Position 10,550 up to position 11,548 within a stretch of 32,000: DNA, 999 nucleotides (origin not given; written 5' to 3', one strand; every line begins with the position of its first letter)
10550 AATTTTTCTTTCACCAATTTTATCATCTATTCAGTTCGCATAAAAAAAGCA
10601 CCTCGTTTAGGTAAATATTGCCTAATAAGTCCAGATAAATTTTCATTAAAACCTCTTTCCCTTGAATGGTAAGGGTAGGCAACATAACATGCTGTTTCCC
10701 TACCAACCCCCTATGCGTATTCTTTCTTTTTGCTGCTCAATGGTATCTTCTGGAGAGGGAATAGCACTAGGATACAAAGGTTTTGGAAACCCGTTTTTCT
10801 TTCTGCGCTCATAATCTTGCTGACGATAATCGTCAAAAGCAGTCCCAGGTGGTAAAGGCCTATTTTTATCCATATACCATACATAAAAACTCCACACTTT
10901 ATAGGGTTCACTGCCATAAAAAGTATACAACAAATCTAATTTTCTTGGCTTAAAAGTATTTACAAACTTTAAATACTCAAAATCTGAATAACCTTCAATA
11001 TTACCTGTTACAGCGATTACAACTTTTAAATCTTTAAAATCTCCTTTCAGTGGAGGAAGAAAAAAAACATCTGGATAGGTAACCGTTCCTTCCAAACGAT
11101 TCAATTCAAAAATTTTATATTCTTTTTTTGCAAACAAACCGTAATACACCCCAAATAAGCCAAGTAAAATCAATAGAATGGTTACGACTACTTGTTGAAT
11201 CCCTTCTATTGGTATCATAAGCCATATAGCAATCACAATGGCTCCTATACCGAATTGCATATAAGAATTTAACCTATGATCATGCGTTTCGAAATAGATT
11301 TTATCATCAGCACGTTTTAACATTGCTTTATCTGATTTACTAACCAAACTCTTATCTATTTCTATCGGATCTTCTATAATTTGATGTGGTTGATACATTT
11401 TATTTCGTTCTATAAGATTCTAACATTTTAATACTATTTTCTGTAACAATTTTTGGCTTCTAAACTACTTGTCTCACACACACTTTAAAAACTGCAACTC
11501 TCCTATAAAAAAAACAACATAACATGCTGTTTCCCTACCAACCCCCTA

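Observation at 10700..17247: Combinatorial cassette mosaicism: two variable modules with two versions each, and all four combinations present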

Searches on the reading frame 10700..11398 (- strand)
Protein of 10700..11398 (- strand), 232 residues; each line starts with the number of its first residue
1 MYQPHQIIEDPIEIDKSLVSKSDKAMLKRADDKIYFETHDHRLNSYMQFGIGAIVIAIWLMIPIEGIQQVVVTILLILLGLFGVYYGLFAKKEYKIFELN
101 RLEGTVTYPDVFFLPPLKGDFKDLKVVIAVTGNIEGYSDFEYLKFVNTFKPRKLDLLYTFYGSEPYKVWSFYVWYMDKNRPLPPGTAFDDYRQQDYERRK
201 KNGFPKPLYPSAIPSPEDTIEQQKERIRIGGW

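Call 31: search_solved_structures(query=A2, max_evalue=1)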
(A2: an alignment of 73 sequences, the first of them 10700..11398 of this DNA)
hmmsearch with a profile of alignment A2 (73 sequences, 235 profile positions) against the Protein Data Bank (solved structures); distinct sequences matched with E-value up to 1: 0.

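Call 37: predict_structure(alignment_id=A2)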
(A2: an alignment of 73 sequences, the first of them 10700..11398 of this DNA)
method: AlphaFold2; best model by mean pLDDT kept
length: 232 residues; sequences in the alignment: 73
mean_pLDDT: 86.0   pTM: 0.81
mean pLDDT of the five models: 86.0, 85.2, 83.8, 83.2, 80.5
residues with pLDDT >= 90: 104; 70-90: 105; 50-70: 23; < 50: 0
segments of 3 or more residues with pLDDT < 50: none
pLDDT, mean of each block of 10 residues (from residue 1): 90 84 70 89 89 93 86 94 93 90 92 88 89 59 81 71 84 94 90 93 93 80 88 78
secondary structure, 60 per line:
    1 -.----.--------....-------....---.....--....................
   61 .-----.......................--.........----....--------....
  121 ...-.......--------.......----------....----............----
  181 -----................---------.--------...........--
elements in order: E27-30 E34-38 H41-61 H67-89 H92-95 E96-100 E105-108 E117-120 E125-131 E140-146 E157-160 H165-176 H186-201 H220-230

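Call 39: fold_search(model_id=the predicted structure, library=pdb)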
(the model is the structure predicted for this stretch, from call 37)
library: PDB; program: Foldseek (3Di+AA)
matches with E <= 10: 51; with E <= 0.001: 0
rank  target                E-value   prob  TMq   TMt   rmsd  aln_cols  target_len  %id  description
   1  4adn_A                2.2e+00  0.02  0.12  0.13  13.6       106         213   10  Fusidic acid resistance protein FusB (released 2012-03-07)
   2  8b6h_DR               2.4e+00  0.03  0.15  0.15  14.4       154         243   10  Cryo-EM structure of cytochrome c oxidase dimer (complex IV) from respiratory supercomplex of Tetrahymena thermophila (released 2023-03-29)
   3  8f5o_B                3.2e+00  0.06  0.13  0.03  11.5        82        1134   13  Structure of Leishmania tarentolae IFT-A (state 1) (released 2022-12-21)
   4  3gdo_B                3.6e+00  0.01  0.13  0.10  16.2       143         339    8  Crystal structure of putative oxidoreductase yvaA from Bacillus subtilis (released 2009-03-24)
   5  7a0g_AAA              3.8e+00  0.14  0.13  0.10   5.4        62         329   19  Structure of the SmhB pore of the tripartite alpha-pore forming toxin, Smh, from Serratia marcescens. (released 2021-03-31)
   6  7q21_K                4.0e+00  0.72  0.20  0.67   1.3        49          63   16  III2-IV2 respiratory supercomplex from Corynebacterium glutamicum (released 2022-02-02)
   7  6dk7_B                4.3e+00  0.07  0.19  0.19  16.4       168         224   11  RetS histidine kinase region with cobalt (released 2019-03-20)
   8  6h2f_H                4.5e+00  0.12  0.12  0.09   5.9        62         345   16  Structure of the pre-pore AhlB of the tripartite alpha-pore forming toxin, AHL, from Aeromonas hydrophila. (released 2019-07-10)
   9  7a0g_EEE              4.5e+00  0.11  0.13  0.10   5.3        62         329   21  Structure of the SmhB pore of the tripartite alpha-pore forming toxin, Smh, from Serratia marcescens. (released 2021-03-31)
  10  8qqi_B                4.5e+00  0.07  0.12  0.08   5.4        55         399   13  E.coli DNA gyrase in complex with 217 bp substrate DNA and LEI-800 (released 2024-06-19)
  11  6h2f_G                4.8e+00  0.13  0.14  0.11   4.7        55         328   20  Structure of the pre-pore AhlB of the tripartite alpha-pore forming toxin, AHL, from Aeromonas hydrophila. (released 2019-07-10)
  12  5wbf_B                4.8e+00  0.04  0.15  0.14  17.9       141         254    6  Double CACHE (dCACHE) sensing domain of TlpC chemoreceptor from Helicobacter pylori (released 2017-11-08)
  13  3dcx_C                5.1e+00  0.05  0.19  0.31   5.8        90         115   11  Crystal structure of a duf1696 family protein with a pleckstrin-homology domain (shew_0819) from shewanella loihica pv (released 2008-07-29)
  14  9q6a_A                5.1e+00  0.02  0.11  0.12  17.9       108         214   10  Crystal structure of octameric COMMD-like protein MBK5214510 from Flavobacteriaceae bacterium (released 2025-10-01)
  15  6grj_D                5.4e+00  0.11  0.13  0.10   5.7        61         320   16  Structure of the AhlB pore of the tripartite alpha-pore forming toxin, AHL, from Aeromonas hydrophila. (released 2019-07-03)
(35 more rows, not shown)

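Call 42: find_related_loci(query=A2, collection=genome_contigs, flank=10000)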
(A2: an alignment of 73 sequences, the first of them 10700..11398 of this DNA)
Query A2 (232 aa) in genome_contigs; peptide patterns used: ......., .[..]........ (x = any residue, [..] = any of these).
268 stretches matched a pattern; 164 encode a relative of the query (tblastn E <= 1e-3); the best 80 are kept; 71 distinct loci.
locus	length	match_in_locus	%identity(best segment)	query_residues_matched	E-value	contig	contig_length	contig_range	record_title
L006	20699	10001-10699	68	1-232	3e-102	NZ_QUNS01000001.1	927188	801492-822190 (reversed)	Tenacibaculum gallaicum strain DSM 18841 Ga0215665_101, whole genome shotgun sequence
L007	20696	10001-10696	65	1-232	3e-101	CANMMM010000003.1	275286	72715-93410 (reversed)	uncultured Aquimarina sp. isolate 821-3Z.fasta genome assembly, contig: NODE_3, whole genome shotgun sequence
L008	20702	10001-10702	65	1-232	1e-97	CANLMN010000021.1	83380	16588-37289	uncultured Aquimarina sp. isolate 664.fasta genome assembly, contig: NODE_21, whole genome shotgun sequence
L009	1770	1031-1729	67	1-232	3e-100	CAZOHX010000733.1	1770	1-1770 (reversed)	MAG TPA_asm: uncultured Saprospiraceae bacterium isolate SRP163575_co1_75 genome assembly, contig: NODE_139343_length_17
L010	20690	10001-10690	64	1-232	5e-92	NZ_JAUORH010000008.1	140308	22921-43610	Tenacibaculum sp. 1_MG-2023 strain C3M11 IIEGNCIA_8, whole genome shotgun sequence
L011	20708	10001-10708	64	1-232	2e-90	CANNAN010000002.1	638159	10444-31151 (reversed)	uncultured Flavobacteriaceae bacterium isolate YR2-618.fasta genome assembly, contig: NODE_2, whole genome shotgun seque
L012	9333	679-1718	74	1-229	2e-83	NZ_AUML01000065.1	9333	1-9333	Aquimarina muelleri DSM 19832 H527DRAFT_scaffold00060.60_C, whole genome shotgun sequence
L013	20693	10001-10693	48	2-232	1e-66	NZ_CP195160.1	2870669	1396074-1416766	Tenacibaculum sp. A30 chromosome, complete genome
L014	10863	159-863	48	5-232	6e-66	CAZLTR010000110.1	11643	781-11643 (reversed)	MAG TPA_asm: uncultured Hyunsoonleella sp. isolate SRP268394_co2_213 genome assembly, contig: NODE_8521_length_11643_cov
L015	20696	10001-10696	48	2-232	5e-65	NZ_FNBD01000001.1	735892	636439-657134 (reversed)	Cellulophaga baltica strain DSM 24729, whole genome shotgun sequence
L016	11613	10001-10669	47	2-226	2e-59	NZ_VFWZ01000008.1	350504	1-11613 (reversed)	Aquimarina algicola strain M625 scaffold8, whole genome shotgun sequence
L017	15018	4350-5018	46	1-224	7e-53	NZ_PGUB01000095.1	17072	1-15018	Aquimarina sp. I32.4 Contig_0000095, whole genome shotgun sequence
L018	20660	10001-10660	40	2-218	9e-43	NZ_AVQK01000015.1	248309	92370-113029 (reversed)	Aquimarina longa SW024 contig15, whole genome shotgun sequence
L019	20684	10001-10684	40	5-232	2e-41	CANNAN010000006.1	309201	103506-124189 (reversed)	uncultured Flavobacteriaceae bacterium isolate YR2-618.fasta genome assembly, contig: NODE_6, whole genome shotgun seque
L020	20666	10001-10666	38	7-232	2e-40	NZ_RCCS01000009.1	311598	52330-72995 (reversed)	Tenacibaculum discolor strain DSM 18842 Ga0183463_106, whole genome shotgun sequence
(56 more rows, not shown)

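Call 48: search_protein_families(library=pfam, alignment_id=A2, max_evalue=0.01)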
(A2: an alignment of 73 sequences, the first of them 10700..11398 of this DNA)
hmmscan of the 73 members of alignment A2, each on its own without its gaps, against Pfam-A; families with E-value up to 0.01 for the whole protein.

A. member 1, window:10700-11398:- (232 aa): 1 family
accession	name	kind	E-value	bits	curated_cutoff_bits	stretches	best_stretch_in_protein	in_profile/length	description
PF14007.11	YtpI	-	0.0031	18.3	29.4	1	45-95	34-84/87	YtpI-like protein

B. families by the number of members that match (of 73 scanned): 6 families
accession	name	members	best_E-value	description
PF14007.11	YtpI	4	0.0011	YtpI-like protein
PF24838.2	8xMP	2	0.0033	Octameric membrane protein family (8xMP)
PF23636.1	DUF7144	1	0.0006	Domain of unknown function (DUF7144)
PF01757.29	Acyl_transf_3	1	0.0021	Acyltransferase domain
PF09125.15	COX2-transmemb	1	0.0031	Cytochrome C oxidase subunit II, transmembrane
PF01040.23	UbiA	1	0.0065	UbiA prenyltransferase family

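Call 64: search_protein_representatives(alignment_id=A2)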
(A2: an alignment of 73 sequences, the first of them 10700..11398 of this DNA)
Query: 73 sequences, 235 profile positions. Proteins with E-value up to 0.001 (for the whole library): 465; up to 1e-10: 380; up to 1e-30: 220. The best 150 are listed.
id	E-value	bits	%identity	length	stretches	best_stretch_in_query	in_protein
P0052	4.3e-97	341.1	-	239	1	4-235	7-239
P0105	2.1e-74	266.8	-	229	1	4-235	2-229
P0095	5.2e-74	265.5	-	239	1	5-235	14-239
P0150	3.1e-68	246.6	-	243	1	5-235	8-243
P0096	1.5e-67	244.4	-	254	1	14-235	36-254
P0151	3.0e-67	243.4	-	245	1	3-235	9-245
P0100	7.6e-67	242.1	-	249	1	6-235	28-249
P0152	1.9e-66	240.8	-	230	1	4-232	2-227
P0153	5.1e-65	236.1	-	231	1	5-235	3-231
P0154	6.5e-64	232.5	-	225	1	1-219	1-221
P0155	3.3e-63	230.2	-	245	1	7-235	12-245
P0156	4.7e-62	226.4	-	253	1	10-235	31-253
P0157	2.4e-61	224.1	-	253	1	12-235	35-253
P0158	1.3e-59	218.4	-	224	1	4-235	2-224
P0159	2.4e-59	217.5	-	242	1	16-235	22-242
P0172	3.8e-56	207.1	-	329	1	6-232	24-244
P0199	2.7e-51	191.2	-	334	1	4-232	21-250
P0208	7.4e-50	186.5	-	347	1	8-232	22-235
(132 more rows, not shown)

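Call 68: search_protein_families(library=padloc, proteins=[window:10700-11398:-, P0172], max_evalue=0.01)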
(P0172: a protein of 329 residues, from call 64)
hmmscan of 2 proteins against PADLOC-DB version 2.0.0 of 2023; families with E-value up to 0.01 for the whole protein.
window:10700-11398:- (232 aa): 0 families

P0172 (329 aa): 0 families

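Call 69: search_protein_families(library=ncbifam, proteins=[P0172, P0199, P0208], max_evalue=0.01)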
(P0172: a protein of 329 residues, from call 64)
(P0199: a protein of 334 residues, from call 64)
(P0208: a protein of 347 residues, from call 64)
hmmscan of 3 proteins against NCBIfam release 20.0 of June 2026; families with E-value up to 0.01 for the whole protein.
P0172 (329 aa): 1 family
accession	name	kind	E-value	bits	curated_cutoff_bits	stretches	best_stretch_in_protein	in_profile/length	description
NF053700.1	bfi2_fam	equivalog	3.8e-05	23.2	350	1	48-155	123-237/294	Bf21 family immunity protein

P0199 (334 aa): 0 families

P0208 (347 aa): 1 family
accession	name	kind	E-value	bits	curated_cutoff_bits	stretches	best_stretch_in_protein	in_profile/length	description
NF053700.1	bfi2_fam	equivalog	1.1e-06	28.4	350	1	39-139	119-229/294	Bf21 family immunity protein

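Call 71: search_protein_families(library=ncbifam, alignment_id=A3, max_evalue=0.01)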
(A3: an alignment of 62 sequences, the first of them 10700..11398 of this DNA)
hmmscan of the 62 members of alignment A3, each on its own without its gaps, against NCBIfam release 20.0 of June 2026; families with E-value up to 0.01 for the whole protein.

A. member 1, window:10700-11398:- (232 aa): 0 families

B. families by the number of members that match (of 62 scanned): 5 families
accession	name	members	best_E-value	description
NF053700.1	bfi2_fam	31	7e-11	Bf21 family immunity protein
NF047440.1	LA3751_2_3_fam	1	0.0016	LA_3751/LA_3752 family putative glycosyltransferase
NF041635.1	STM3941_fam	1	0.0037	STM3941 family protein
NF033562.2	BH0509_fam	1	0.0054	BH0509 family protein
NF046000.1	MAG1210_fam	1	0.0091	MAG1210 family protein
